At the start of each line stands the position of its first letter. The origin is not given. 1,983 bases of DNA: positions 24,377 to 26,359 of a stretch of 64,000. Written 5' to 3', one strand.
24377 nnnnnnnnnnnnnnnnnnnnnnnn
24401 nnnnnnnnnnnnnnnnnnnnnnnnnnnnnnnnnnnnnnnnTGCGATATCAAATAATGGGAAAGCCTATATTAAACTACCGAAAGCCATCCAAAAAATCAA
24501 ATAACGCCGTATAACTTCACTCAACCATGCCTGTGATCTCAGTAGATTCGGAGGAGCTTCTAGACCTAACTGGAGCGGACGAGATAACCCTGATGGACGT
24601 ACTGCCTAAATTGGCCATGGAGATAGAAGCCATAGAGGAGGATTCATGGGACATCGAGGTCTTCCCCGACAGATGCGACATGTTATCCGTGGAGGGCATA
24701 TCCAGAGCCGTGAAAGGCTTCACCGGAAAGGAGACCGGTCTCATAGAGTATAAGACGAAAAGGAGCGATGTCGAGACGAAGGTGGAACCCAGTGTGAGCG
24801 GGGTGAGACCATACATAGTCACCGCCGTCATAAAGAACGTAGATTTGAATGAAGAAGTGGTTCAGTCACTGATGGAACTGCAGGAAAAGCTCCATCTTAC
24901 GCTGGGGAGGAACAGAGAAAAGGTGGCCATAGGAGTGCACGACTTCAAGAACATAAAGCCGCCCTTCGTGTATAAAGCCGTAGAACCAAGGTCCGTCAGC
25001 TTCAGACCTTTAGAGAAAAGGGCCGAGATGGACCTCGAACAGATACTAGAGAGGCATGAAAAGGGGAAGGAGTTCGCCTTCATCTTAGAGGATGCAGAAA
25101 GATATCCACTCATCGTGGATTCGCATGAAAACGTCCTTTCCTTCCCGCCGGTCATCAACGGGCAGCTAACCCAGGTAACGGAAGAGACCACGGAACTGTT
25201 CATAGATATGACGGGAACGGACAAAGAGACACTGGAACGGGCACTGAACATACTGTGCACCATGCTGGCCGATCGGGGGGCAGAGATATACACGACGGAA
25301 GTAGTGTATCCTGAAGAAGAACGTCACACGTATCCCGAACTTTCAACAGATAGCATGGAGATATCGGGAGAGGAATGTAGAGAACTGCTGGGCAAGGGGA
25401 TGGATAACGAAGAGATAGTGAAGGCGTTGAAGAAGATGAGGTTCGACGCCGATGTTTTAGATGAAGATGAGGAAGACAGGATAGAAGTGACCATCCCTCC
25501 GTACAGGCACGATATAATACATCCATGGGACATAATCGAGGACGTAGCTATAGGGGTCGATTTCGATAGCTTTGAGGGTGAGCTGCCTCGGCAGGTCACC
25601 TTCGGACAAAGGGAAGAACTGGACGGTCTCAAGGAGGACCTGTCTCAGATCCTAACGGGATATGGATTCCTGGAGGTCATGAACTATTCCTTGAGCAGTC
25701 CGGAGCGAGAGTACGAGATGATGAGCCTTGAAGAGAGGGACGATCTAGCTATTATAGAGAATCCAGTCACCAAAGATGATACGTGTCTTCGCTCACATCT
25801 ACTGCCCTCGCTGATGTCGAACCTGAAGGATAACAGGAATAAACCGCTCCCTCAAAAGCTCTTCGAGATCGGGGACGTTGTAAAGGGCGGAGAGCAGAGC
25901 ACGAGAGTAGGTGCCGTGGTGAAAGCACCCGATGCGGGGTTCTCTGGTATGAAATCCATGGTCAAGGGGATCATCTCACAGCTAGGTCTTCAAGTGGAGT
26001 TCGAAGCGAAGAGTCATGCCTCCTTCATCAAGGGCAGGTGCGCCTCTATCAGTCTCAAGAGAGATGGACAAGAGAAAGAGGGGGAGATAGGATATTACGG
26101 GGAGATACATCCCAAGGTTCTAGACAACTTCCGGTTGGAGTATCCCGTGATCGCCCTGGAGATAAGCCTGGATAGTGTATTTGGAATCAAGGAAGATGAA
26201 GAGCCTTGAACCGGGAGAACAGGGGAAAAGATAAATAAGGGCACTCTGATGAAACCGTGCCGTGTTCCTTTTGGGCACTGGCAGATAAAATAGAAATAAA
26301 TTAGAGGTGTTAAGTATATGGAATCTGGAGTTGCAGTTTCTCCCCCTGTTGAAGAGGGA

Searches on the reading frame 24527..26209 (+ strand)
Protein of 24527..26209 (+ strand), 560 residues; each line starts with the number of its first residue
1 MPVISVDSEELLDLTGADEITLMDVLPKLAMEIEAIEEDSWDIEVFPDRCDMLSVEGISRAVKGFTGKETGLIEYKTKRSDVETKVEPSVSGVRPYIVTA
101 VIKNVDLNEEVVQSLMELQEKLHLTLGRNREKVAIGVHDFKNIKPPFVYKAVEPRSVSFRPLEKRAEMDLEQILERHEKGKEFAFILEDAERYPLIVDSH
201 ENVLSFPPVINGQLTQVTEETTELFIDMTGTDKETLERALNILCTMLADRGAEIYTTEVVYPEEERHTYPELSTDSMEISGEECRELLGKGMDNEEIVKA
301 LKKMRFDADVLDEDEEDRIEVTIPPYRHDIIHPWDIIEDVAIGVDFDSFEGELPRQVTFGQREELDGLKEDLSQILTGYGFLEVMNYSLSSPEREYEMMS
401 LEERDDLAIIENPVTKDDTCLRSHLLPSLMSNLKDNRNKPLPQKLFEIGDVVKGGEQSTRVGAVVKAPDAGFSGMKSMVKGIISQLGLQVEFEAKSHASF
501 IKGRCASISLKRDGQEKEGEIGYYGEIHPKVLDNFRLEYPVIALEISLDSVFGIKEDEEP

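Call 31: search_protein_families(library=pfam, proteins=[window:24527-26209:+], max_evalue=0.001)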
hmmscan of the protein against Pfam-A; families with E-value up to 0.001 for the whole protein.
window:24527-26209:+ (560 aa): 5 families
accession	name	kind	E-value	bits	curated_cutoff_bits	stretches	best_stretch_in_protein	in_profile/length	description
PF17759.6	tRNA_synthFbeta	-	2.2e-40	138.9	22.4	1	357-548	10-214/214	Phenylalanyl tRNA synthetase beta chain CLM domain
PF03484.21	B5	-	6.3e-19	68.4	28.6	1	278-345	2-66/67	tRNA synthetase B5 domain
PF03483.22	B3_4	-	3.2e-07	30.6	29.3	1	113-238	36-134/174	B3/4 domain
PF01409.25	tRNA-synt_2d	-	6.9e-07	29.4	19.8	1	355-549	9-220/246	tRNA synthetases class II core domain (F)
PF18262.7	PhetRS_B1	-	0.00077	20.1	26.8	0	34-68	49-83/83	Phe-tRNA synthetase beta subunit B1 domain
